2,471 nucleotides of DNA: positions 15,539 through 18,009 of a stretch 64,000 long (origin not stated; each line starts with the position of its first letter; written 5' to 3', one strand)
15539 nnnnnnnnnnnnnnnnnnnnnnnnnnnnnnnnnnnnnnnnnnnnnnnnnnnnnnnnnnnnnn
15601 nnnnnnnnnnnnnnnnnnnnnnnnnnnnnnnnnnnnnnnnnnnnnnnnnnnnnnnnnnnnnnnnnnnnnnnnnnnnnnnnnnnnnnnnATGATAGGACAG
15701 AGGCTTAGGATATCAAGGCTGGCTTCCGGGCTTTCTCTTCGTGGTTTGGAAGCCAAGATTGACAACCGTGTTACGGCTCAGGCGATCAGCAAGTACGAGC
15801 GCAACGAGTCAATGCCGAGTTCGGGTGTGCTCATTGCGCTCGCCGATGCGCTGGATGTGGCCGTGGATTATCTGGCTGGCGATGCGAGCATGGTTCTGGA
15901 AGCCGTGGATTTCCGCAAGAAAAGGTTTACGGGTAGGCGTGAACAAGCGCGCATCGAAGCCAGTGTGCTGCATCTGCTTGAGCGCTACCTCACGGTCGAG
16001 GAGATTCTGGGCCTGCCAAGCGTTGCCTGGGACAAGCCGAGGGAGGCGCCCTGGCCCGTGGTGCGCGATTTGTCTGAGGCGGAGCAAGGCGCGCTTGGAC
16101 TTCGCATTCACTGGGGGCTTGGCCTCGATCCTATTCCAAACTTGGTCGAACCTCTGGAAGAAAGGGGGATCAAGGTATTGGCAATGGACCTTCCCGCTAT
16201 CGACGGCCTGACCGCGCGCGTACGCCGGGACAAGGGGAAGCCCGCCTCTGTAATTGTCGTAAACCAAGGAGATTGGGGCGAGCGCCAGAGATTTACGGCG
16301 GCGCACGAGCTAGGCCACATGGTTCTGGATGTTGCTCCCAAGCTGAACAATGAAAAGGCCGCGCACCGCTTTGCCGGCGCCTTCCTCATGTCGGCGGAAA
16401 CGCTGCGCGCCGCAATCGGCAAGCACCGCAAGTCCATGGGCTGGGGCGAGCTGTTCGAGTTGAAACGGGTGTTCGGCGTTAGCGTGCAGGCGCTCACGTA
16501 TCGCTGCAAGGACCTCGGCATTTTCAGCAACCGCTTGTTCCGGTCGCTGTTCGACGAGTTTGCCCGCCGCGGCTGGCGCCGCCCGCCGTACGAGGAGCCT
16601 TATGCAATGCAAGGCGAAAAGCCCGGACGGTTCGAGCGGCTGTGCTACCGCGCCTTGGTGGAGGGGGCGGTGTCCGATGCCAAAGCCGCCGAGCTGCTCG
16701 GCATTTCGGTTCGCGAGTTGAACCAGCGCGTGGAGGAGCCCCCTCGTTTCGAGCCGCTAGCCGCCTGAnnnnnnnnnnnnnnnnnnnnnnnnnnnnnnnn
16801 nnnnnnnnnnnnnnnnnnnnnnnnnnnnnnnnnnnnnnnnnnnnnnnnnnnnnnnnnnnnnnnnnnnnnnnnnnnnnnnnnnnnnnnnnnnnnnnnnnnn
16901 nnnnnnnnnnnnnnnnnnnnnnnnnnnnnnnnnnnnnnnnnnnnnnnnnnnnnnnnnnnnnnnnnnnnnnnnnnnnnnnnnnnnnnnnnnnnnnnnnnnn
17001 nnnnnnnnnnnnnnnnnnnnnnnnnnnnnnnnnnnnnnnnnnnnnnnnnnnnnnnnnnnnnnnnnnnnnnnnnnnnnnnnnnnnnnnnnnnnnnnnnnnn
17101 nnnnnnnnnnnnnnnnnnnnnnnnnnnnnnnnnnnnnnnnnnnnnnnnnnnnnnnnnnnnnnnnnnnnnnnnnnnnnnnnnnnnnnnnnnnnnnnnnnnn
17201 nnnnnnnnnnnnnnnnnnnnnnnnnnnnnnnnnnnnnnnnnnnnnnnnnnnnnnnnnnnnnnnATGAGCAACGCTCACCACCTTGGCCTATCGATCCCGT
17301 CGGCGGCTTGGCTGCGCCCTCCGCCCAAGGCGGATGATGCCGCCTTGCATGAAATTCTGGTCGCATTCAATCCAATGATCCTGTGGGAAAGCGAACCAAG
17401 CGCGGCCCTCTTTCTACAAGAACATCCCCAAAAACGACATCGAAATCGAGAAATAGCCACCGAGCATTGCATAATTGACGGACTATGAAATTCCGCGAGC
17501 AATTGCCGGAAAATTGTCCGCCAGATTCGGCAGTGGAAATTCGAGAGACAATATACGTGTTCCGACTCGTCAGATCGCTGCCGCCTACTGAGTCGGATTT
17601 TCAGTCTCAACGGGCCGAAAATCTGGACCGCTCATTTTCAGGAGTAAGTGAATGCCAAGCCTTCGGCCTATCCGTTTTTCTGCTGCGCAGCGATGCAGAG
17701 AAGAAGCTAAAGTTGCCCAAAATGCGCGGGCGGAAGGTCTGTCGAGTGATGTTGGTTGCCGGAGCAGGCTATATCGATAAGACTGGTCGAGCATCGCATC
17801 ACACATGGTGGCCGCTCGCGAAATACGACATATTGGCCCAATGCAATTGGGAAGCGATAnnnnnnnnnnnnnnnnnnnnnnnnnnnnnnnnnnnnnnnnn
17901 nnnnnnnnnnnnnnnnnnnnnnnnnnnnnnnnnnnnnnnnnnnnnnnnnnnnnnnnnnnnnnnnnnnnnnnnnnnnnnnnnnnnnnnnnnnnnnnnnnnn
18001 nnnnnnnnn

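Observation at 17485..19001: Two translationally coupled genes of unknown function (125 aa + 380 aa) in a defence island: best candidate for an undescribed system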

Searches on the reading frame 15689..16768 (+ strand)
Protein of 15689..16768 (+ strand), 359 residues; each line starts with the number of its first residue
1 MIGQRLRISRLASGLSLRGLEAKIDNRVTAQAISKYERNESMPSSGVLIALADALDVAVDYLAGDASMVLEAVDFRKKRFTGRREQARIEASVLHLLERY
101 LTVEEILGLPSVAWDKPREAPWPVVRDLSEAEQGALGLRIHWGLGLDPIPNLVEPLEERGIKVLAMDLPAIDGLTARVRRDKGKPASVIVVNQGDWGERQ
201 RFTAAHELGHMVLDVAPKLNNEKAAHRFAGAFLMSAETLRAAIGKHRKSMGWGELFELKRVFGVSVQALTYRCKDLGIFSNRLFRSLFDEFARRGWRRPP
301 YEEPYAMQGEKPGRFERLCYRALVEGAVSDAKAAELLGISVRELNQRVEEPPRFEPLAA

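Call 3: search_protein_families(library=pfam, proteins=[window:15689-16768:+], max_evalue=1)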
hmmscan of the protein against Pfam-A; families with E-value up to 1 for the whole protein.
window:15689-16768:+ (359 aa): 7 families
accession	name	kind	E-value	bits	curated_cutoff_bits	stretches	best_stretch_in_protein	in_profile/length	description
PF06114.19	Peptidase_M78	-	6e-19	68.5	22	1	157-274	2-123/123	IrrE N-terminal-like domain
PF01381.28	HTH_3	-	2.1e-12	47.3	23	1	7-62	2-55/55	Helix-turn-helix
PF13560.12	HTH_31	-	8e-08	32.9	27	1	3-59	3-58/64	Helix-turn-helix domain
PF20432.4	Xre-like-HTH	-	0.017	15.8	25.8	0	328-347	24-42/63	Antitoxin Xre-like helix-turn-helix domain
PF12844.13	HTH_19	-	0.051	13.9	30.2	1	3-62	1-58/64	Helix-turn-helix domain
PF02954.25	HTH_8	-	0.13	12.5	22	1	331-347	22-38/42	Bacterial regulatory protein, Fis family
PF06275.16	DUF1031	-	0.34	11.6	25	0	202-224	36-58/80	Protein of unknown function (DUF1031)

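Call 4: search_protein_families(library=padloc, proteins=[window:15689-16768:+], max_evalue=1)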
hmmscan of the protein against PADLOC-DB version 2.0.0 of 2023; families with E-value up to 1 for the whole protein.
window:15689-16768:+ (359 aa): 19 families
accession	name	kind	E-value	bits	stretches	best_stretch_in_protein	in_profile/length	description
PDLC03949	RmrA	-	3.4e-49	165.7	1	4-347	5-332/363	-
PDLC03947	RmrA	-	5.8e-41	138.6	1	2-312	12-325/383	-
PDLC03952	RmrA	-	2.2e-40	136.7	1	1-349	22-376/395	-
PDLC03951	RmrA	-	2.3e-40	136.8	1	3-342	10-350/400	-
PDLC03944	RmrA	-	2.7e-39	133.3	1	3-298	8-305/384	-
PDLC03954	RmrA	-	3.4e-39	132.8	1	3-346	12-359/380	-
PDLC03948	RmrA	-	7.1e-39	131.8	1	3-337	10-349/397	-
PDLC03955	RmrA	-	1.9e-37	127.4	1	5-299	24-313/371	-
PDLC03953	RmrA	-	4.5e-36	122.9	1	3-340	7-342/373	-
PDLC03946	RmrA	-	2.5e-34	116.6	1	4-346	5-333/357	-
PDLC03943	RmrA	-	2.1e-32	110.6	1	3-348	4-343/370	-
PDLC03956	RmrA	-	7.8e-32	108.8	1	3-308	10-319/399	-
PDLC03950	RmrA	-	5.2e-27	92.8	1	27-344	26-343/369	-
PDLC03945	RmrA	-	2.9e-25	87.3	1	2-298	3-315/394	-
PDLC04141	capP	-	1.3e-15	55.6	1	149-276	20-153/242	capP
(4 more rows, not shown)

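Call 5: search_protein_families(library=ncbifam, proteins=[window:15689-16768:+], max_evalue=1)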
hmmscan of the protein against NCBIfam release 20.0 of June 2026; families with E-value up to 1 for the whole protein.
window:15689-16768:+ (359 aa): 8 families
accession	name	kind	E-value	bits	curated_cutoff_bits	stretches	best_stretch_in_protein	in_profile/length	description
NF052239.1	antitox_spr1629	equivalog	1.4e-24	86.9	335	1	2-314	3-330/377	spr1629 family repressor/antitoxin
NF041951.1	phage_RstR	subfamily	4.7e-07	30.1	80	1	3-67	4-66/108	RstR family transcriptional repressor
NF041677.1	trans_regClgR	equivalog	4e-05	23.7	170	1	2-90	9-97/113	transcriptional regulator ClgR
NF050110.1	TransRegBldD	equivalog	4.5e-05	23.2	250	1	2-75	9-81/162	transcriptional regulator BldD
NF007257.0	PRK09706.1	subfamily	0.0012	18.6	101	1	1-61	5-63/135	transcriptional repressor DicA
NF003162.0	PRK04140.1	equivalog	0.0015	17.6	263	1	3-59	128-182/317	transcriptional regulator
NF047948.1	male_kill_WMK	equivalog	0.015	14.8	300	1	2-77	6-79/300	WO male-killing family protein Wmk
NF009206.0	PRK12555.1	subfamily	0.14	11.1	342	1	163-246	51-134/340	chemotaxis-specific protein-glutamate methyltransferase CheB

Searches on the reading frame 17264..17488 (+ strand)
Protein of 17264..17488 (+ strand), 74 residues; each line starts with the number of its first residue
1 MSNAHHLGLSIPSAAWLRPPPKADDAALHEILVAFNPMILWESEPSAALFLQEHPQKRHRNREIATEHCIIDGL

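Call 3: search_protein_families(library=pfam, proteins=[window:17264-17488:+], max_evalue=1)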
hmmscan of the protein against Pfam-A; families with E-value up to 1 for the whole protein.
window:17264-17488:+ (74 aa): 1 family
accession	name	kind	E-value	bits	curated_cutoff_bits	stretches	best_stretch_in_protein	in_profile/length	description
PF19680.4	DUF6182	-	0.009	15.9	25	1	13-69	113-174/242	Family of unknown function (DUF6182)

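Call 4: search_protein_families(library=padloc, proteins=[window:17264-17488:+], max_evalue=1)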
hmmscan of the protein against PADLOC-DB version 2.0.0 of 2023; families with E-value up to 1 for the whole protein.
window:17264-17488:+ (74 aa): 0 families

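Call 5: search_protein_families(library=ncbifam, proteins=[window:17264-17488:+], max_evalue=1)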
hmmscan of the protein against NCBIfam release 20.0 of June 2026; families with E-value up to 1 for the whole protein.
window:17264-17488:+ (74 aa): 0 families

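Call 7: search_protein_families(library=phrogs, proteins=[window:17264-17488:+], max_evalue=1)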
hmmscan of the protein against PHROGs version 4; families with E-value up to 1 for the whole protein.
window:17264-17488:+ (74 aa): 0 families

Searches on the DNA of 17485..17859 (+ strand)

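Call 93: search_dna_similar(query=L101:5989-7445:+, collection=ecoli_genomes, mode=distant, max_evalue=0.001, max_rows=10)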
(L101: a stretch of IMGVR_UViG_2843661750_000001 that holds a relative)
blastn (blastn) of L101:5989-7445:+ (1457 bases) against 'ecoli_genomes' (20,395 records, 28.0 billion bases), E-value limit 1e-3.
No match.
